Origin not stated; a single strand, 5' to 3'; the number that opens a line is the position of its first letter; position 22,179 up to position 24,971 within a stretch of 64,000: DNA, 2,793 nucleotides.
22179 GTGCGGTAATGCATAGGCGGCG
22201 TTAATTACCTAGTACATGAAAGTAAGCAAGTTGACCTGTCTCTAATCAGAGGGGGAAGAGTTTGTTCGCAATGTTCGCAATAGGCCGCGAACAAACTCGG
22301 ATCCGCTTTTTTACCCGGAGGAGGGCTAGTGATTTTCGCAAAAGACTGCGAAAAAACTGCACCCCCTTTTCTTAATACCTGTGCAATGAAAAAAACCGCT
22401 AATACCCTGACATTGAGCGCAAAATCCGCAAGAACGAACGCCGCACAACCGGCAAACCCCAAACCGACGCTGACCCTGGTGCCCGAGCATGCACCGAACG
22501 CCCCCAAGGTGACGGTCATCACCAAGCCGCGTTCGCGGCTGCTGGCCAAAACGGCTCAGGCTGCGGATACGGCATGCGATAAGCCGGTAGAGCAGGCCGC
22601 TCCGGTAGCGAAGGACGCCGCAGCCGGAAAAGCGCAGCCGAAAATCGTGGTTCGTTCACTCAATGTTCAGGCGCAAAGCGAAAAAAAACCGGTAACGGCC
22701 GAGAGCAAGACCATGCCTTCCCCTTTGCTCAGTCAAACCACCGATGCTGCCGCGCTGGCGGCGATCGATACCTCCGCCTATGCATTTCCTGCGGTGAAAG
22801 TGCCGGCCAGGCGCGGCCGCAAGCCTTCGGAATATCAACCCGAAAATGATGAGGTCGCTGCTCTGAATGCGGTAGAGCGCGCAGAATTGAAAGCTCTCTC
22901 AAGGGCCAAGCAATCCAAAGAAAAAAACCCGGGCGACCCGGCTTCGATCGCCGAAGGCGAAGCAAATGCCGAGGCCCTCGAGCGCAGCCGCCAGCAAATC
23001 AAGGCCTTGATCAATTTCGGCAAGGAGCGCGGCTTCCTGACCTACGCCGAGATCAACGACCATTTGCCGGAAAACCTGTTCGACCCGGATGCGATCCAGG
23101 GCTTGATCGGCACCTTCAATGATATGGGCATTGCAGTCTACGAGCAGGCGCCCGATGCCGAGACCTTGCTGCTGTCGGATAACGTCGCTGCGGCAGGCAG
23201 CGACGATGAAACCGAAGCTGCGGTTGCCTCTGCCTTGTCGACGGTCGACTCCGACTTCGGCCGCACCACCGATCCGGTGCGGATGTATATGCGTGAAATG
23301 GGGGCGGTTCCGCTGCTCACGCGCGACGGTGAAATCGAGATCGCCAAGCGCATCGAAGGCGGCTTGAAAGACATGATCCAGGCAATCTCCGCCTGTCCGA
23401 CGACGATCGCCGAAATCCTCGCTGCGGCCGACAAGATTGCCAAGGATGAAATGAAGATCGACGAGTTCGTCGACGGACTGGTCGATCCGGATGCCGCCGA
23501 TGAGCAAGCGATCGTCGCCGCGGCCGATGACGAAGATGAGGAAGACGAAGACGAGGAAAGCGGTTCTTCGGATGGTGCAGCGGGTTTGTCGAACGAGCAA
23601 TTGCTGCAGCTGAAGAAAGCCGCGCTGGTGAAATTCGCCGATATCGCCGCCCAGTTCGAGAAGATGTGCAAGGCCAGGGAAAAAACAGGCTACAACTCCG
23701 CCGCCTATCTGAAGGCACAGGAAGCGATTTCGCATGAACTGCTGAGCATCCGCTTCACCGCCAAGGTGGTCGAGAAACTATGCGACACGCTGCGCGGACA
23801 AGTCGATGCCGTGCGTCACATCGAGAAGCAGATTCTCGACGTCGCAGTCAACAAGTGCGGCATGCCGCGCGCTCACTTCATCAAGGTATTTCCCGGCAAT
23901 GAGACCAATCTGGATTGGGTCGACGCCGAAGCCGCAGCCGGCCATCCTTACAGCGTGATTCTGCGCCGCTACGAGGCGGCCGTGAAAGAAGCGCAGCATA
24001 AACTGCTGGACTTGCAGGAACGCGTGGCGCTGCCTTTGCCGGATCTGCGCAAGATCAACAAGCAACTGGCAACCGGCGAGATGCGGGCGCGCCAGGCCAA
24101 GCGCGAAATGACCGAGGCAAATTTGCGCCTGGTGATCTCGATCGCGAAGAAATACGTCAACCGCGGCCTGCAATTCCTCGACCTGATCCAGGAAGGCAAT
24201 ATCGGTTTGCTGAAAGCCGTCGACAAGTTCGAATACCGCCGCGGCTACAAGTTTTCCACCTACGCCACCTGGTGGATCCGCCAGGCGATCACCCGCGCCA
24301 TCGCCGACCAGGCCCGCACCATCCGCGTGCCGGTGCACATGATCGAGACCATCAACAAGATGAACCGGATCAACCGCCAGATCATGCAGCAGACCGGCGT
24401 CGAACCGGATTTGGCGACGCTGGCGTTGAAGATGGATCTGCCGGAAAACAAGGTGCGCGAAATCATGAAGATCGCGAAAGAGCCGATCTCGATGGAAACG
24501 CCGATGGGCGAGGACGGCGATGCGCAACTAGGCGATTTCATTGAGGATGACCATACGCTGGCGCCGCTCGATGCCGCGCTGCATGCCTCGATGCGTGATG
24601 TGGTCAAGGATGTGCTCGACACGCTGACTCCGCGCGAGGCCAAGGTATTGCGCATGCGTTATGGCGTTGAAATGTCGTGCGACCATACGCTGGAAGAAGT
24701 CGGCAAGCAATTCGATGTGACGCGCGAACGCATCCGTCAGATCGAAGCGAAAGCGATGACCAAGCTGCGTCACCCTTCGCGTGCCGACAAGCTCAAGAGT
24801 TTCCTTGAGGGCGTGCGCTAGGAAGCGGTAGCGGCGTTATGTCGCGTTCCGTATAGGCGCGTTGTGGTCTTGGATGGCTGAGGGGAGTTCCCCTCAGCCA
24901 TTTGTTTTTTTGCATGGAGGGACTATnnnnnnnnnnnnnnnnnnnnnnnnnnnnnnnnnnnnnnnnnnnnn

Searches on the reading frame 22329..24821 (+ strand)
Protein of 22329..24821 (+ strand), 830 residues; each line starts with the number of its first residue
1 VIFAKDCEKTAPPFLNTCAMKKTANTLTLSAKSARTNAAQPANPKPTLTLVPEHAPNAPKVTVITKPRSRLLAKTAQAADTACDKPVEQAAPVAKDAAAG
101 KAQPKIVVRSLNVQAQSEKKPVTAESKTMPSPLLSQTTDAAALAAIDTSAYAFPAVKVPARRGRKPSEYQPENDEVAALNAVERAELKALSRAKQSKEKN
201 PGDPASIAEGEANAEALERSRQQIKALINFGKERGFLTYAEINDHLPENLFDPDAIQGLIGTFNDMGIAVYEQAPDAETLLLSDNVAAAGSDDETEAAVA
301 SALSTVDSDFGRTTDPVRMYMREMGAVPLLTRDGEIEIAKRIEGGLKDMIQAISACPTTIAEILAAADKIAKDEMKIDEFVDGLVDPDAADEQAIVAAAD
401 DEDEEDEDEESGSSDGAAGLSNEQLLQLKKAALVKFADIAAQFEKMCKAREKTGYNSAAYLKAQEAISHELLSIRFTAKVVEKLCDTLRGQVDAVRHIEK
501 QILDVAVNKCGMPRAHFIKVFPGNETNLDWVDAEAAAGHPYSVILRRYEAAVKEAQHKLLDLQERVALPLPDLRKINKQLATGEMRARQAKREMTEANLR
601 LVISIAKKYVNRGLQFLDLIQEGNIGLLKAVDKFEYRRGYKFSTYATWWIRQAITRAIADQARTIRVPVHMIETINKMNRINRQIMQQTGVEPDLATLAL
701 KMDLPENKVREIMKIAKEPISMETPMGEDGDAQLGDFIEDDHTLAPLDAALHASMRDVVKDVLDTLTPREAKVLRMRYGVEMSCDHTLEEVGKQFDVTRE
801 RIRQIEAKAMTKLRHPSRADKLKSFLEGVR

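Call 4: search_protein_families(library=pfam, proteins=[window:22329-24821:+], max_evalue=1)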
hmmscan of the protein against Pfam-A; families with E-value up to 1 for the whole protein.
window:22329-24821:+ (830 aa): 7 families
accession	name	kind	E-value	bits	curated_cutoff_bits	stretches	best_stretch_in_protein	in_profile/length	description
PF04546.19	Sigma70_ner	-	1.9e-62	211.4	29.7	1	356-563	1-210/210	Sigma-70, non-essential region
PF03979.19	Sigma70_r1_1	-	1.5e-24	86.1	22.5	1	220-297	3-79/81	Sigma-70 factor, region 1.1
PF04542.20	Sigma70_r2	-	4.7e-23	81.2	24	1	596-664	3-71/71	Sigma-70 region 2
PF04539.22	Sigma70_r3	-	1.2e-20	73.8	25.3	1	673-748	1-76/78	Sigma-70 region 3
PF04545.22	Sigma70_r4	-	2.5e-20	72.2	24.1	1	762-815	1-50/50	Sigma-70, region 4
PF00140.25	Sigma70_r1_2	-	1.2e-13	51.2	22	1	315-347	1-33/34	Sigma-70 factor, region 1.2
PF15387.11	DUF4611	-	0.015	15.9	32.1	0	374-411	39-78/96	Domain of unknown function (DUF4611)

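Call 44: find_homologous_proteins(query=window:22386-24821:+, max_evalue=1e-100)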
Query window:22386-24821:+ (811 aa): 7955 proteins with E <= 1e-100 among 8000 candidates; the best 120 are listed.
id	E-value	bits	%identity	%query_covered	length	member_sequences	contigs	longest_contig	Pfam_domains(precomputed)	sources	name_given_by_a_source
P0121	0.0e+0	1759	100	100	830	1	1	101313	PF04546.20,PF04545.23,PF00140.26,PF03979.20,PF04542.21,PF04539.23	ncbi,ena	-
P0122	0.0e+0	1274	73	100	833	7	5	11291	PF04546.20,PF04545.23,PF00140.26,PF03979.20,PF04542.21,PF04539.23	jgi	-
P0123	0.0e+0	1267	73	100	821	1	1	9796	PF04546.20,PF04545.23,PF00140.26,PF03979.20,PF04542.21,PF04539.23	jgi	jgi:RNA polymerase primary sigma factor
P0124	0.0e+0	1251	73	100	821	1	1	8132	PF04546.20,PF04545.23,PF00140.26,PF03979.20,PF04542.21,PF04539.23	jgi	jgi:RNA polymerase primary sigma factor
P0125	0.0e+0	1231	72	100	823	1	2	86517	PF04546.20,PF04545.23,PF00140.26,PF03979.20,PF04542.21,PF04539.23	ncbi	ncbi:MAG: RNA polymerase sigma factor RpoD [Pseudomonadota bacterium]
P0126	0.0e+0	1221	71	100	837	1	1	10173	PF04546.20,PF04545.23,PF00140.26,PF03979.20,PF04542.21,PF04539.23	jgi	jgi:RNA polymerase primary sigma factor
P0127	0.0e+0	1214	70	100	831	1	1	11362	PF04546.20,PF04545.23,PF00140.26,PF03979.20,PF04542.21,PF04539.23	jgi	jgi:RNA polymerase primary sigma factor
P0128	0.0e+0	1205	70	100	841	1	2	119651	PF04546.20,PF04545.23,PF00140.26,PF03979.20,PF04542.21,PF04539.23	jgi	jgi:RNA polymerase primary sigma factor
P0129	0.0e+0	1203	71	98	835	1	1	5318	PF04546.20,PF04545.23,PF00140.26,PF03979.20,PF04542.21,PF04539.23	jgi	jgi:RNA polymerase primary sigma factor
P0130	0.0e+0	1202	70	100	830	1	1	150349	PF04546.20,PF04545.23,PF00140.26,PF03979.20,PF04542.21,PF04539.23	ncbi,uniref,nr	ncbi:RNA polymerase sigma factor RpoD [Janthinobacterium fluminis]|uniref:RNA polymerase sigma facto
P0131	0.0e+0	1202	70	100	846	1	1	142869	PF04546.20,PF04545.23,PF00140.26,PF03979.20,PF04542.21,PF04539.23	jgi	jgi:RNA polymerase primary sigma factor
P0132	0.0e+0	1201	69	100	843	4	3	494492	PF04546.20,PF04545.23,PF00140.26,PF03979.20,PF04542.21,PF04539.23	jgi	jgi:RNA polymerase primary sigma factor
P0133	0.0e+0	1200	71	100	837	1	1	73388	PF04546.20,PF04545.23,PF00140.26,PF03979.20,PF04542.21,PF04539.23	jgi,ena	-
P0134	0.0e+0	1200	71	100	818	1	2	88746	PF04546.20,PF04545.23,PF00140.26,PF03979.20,PF04542.21,PF04539.23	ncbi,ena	-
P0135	0.0e+0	1199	71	100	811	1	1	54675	PF04546.20,PF04545.23,PF00140.26,PF03979.20,PF04542.21,PF04539.23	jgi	jgi:RNA polymerase primary sigma factor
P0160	0.0e+0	1191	70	99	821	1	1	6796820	PF04546.20,PF04545.23,PF00140.26,PF03979.20,PF04542.21,PF04539.23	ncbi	ncbi:RNA polymerase sigma factor RpoD [Duganella sp. PWIR1]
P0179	0.0e+0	1188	-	-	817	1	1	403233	PF04546.20,PF04545.23,PF00140.26,PF03979.20,PF04542.21,PF04539.23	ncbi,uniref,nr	ncbi:RNA polymerase sigma factor RpoD [Noviherbaspirillum soli]|uniref:RNA polymerase sigma factor R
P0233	0.0e+0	1183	76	87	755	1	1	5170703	PF04546.20,PF04545.23,PF00140.26,PF03979.20,PF04542.21,PF04539.23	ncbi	ncbi:RNA polymerase sigma factor RpoD [Undibacterium arcticum]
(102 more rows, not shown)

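Call 46: find_encoding_contigs(protein=P0125, flank=8000, max_places=1)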
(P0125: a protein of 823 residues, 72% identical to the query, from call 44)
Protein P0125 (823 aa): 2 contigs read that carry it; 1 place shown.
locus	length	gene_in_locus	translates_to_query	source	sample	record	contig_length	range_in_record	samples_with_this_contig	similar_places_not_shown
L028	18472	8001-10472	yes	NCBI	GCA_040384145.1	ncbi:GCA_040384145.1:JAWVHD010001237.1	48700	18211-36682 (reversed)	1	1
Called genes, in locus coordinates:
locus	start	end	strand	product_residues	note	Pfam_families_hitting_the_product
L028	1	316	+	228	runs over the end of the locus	PF00072:Response_reg, PF00486:Trans_reg_C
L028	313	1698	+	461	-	PF00672:HAMP, PF00512:HisKA, PF02518:HATPase_c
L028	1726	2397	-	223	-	PF02798:GST_N, PF13417:GST_N_3, PF13409:GST_N_2, PF13410:GST_C_2 (weak)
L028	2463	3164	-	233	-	PF01557:FAA_hydrolase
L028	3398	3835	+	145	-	PF20432:Xre-like-HTH (weak), PF09722:Xre_MbcA_ParS_C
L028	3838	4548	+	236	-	PF08808:RES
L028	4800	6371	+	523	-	PF00574:CLP_protease (weak)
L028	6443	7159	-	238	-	PF01988:VIT1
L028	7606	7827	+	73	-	-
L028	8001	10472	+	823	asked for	PF03979:Sigma70_r1_1, PF00140:Sigma70_r1_2, PF04546:Sigma70_ner, PF04542:Sigma70_r2, PF04539:Sigma70_r3, PF04545:Sigma70_r4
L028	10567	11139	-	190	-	PF05433:Rick_17kDa_Anti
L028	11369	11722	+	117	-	-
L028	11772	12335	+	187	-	PF00210:Ferritin, PF02915:Rubrerythrin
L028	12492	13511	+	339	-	PF00248:Aldo_ket_red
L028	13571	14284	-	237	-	-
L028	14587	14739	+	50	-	-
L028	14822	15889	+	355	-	PF08240:ADH_N, PF01262:AlaDh_PNT_C (faint), PF00107:ADH_zinc_N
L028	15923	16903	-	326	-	PF00296:Bac_luciferase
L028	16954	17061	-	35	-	-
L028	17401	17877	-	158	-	-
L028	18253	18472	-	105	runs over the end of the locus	-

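Call 47: find_encoding_contigs(protein=P0130, flank=8000, max_places=1)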
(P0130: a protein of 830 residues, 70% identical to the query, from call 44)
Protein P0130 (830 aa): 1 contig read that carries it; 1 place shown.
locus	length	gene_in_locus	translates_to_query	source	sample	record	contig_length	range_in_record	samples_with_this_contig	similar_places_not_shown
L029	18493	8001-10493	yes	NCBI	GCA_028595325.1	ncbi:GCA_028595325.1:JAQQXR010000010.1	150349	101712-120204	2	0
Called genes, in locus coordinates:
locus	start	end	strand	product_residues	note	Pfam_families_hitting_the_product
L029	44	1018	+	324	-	PF04754:Transposase_31, PF14261:DUF4351 (weak)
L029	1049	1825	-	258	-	PF10988:DUF2807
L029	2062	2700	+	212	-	PF17785:PUA_3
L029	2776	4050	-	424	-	PF00034:Cytochrom_C, PF13442:Cytochrome_CBB3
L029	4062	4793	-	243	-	PF00034:Cytochrom_C (faint), PF13442:Cytochrome_CBB3 (faint)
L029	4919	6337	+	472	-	PF00392:GntR, PF00155:Aminotran_1_2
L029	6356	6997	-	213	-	PF01612:DNA_pol_A_exo1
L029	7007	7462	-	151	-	PF04352:ProQ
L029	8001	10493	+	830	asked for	PF03979:Sigma70_r1_1, PF00140:Sigma70_r1_2, PF04546:Sigma70_ner, PF04542:Sigma70_r2, PF04539:Sigma70_r3, PF04545:Sigma70_r4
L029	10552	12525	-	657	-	PF00989:PAS, PF08448:PAS_4, PF13188:PAS_8, PF13426:PAS_9, PF08448:PAS_4, PF07730:HisKA_3, PF02518:HATPase_c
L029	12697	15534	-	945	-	PF00311:PEPcase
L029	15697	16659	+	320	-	PF01379:Porphobil_deam, PF03900:Porphobil_deamC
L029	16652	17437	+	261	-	PF02602:HEM4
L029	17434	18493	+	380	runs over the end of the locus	PF04375:HemX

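Call 48: find_encoding_contigs(protein=P0233, flank=8000, max_places=1)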
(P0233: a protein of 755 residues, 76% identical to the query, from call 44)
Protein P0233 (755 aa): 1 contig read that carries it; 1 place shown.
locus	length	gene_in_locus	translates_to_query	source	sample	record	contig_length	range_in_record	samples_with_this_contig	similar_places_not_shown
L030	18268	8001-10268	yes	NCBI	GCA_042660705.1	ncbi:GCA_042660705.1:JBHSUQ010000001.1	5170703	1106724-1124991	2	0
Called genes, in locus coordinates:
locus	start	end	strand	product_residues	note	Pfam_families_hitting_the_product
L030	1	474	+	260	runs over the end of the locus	PF00590:TP_methylase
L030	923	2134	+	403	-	PF00999:Na_H_Exchanger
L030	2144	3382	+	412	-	-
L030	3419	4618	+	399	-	PF00890:FAD_binding_2, PF01134:GIDA (faint), PF01266:DAO, PF01494:FAD_binding_3 (faint), PF03486:HI0933_like, PF07992:Pyr_redox_2 (faint), PF13450:NAD_binding_8 (weak), PF22780:HI0933_like_1st, +1 more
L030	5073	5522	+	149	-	PF09424:YqeY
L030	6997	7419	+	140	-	PF08278:DnaG_DnaB_bind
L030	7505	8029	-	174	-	-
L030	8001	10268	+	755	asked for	PF03979:Sigma70_r1_1, PF00140:Sigma70_r1_2, PF04546:Sigma70_ner, PF04542:Sigma70_r2, PF04539:Sigma70_r3, PF04545:Sigma70_r4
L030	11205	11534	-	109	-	-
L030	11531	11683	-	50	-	-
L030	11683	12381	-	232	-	PF00165:HTH_AraC (weak), PF12833:HTH_18, PF00165:HTH_AraC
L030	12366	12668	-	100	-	-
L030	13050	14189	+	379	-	PF13458:Peripla_BP_6, PF01094:ANF_receptor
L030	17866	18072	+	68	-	PF07311:Dodecin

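Call 66: find_encoding_contigs(protein=P0179, flank=5000, max_places=1)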
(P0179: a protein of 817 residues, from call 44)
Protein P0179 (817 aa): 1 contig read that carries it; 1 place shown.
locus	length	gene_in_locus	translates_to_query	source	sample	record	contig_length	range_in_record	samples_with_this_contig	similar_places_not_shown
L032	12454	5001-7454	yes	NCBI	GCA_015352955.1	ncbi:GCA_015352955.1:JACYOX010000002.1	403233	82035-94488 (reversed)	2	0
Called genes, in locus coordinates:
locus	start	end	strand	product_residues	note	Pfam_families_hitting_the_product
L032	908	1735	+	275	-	PF07589:PEP_exosort_dom (weak)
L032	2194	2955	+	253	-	PF02390:Methyltransf_4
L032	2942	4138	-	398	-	PF17767:NAPRTase_N, PF04095:NAPRTase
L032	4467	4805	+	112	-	-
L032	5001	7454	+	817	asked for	PF03979:Sigma70_r1_1, PF00140:Sigma70_r1_2, PF04546:Sigma70_ner, PF04542:Sigma70_r2, PF04539:Sigma70_r3, PF04545:Sigma70_r4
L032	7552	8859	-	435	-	PF13400:Tad (weak), PF00092:VWA, PF13519:VWA_2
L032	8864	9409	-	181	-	PF07811:TadE (weak)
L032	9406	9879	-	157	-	PF07811:TadE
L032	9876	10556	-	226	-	PF00482:T2SSF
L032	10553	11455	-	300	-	PF00482:T2SSF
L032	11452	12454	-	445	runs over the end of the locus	PF00437:T2SSE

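Call 67: find_encoding_contigs(protein=P0160, flank=5000, max_places=1)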
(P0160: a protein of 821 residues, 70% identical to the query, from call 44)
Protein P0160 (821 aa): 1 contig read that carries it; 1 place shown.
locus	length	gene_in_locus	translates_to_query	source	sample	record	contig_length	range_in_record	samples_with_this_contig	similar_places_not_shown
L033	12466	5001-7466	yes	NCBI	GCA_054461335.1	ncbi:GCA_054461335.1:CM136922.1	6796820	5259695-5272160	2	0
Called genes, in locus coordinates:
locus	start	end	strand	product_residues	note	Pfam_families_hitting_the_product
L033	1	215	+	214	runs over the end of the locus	PF17785:PUA_3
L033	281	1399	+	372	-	PF00437:T2SSE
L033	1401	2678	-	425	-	PF00034:Cytochrom_C, PF13442:Cytochrome_CBB3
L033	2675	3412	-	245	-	PF00034:Cytochrom_C (faint), PF13442:Cytochrome_CBB3 (faint)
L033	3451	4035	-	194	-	PF01612:DNA_pol_A_exo1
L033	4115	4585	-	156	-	PF04352:ProQ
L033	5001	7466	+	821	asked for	PF03979:Sigma70_r1_1, PF00140:Sigma70_r1_2, PF04546:Sigma70_ner, PF04542:Sigma70_r2, PF04539:Sigma70_r3, PF04545:Sigma70_r4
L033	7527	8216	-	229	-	PF05988:DUF899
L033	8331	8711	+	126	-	PF04828:GFA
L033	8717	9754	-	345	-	PF00989:PAS (weak), PF08448:PAS_4, PF08447:PAS_3 (faint), PF07730:HisKA_3 (weak)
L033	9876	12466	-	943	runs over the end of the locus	PF00311:PEPcase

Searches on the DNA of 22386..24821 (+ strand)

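Call 49: search_rna_families(sources=[L028, L029, L030, L024, L025], threshold=evalue, max_evalue=0.01)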
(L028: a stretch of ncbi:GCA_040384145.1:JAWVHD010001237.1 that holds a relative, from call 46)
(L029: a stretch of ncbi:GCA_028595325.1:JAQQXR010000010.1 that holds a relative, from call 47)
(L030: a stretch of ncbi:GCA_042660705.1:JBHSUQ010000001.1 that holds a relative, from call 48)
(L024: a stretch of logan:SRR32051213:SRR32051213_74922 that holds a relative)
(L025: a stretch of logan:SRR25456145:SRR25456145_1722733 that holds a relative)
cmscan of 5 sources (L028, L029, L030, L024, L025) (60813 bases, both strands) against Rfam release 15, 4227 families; matches with E-value up to 0.01: 5.
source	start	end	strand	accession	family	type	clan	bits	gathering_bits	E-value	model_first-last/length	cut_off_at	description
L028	7350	7413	+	RF02278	Betaproteobacteria_toxic_sRNA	Gene; sRNA;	-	60.5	50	1e-09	1-64/64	no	Betaproteobacteria toxic small RNA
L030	10352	10427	+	RF00005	tRNA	Gene; tRNA;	CL00001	55.4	29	3e-09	1-71/71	no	tRNA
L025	885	948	-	RF02278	Betaproteobacteria_toxic_sRNA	Gene; sRNA;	-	48.2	50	1.2e-06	1-64/64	no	Betaproteobacteria toxic small RNA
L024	1263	1327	-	RF02278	Betaproteobacteria_toxic_sRNA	Gene; sRNA;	-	47.7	50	1.7e-06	1-64/64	no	Betaproteobacteria toxic small RNA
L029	7728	7789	+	RF02278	Betaproteobacteria_toxic_sRNA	Gene; sRNA;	-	36.5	50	0.0011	1-64/64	no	Betaproteobacteria toxic small RNA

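Call 68: search_rna_families(sources=[L032, L033], threshold=evalue, max_evalue=0.01)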
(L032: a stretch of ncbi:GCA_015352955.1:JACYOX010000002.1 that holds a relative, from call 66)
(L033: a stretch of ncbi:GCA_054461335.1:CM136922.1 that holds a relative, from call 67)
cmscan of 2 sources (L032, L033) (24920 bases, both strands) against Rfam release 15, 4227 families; matches with E-value up to 0.01: 2.
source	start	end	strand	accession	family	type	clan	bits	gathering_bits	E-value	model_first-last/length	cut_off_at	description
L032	1887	1957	+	RF00005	tRNA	Gene; tRNA;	CL00001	65.1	29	2.8e-12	1-71/71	no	tRNA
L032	4337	4398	+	RF02278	Betaproteobacteria_toxic_sRNA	Gene; sRNA;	-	51.2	50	9.1e-08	1-64/64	no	Betaproteobacteria toxic small RNA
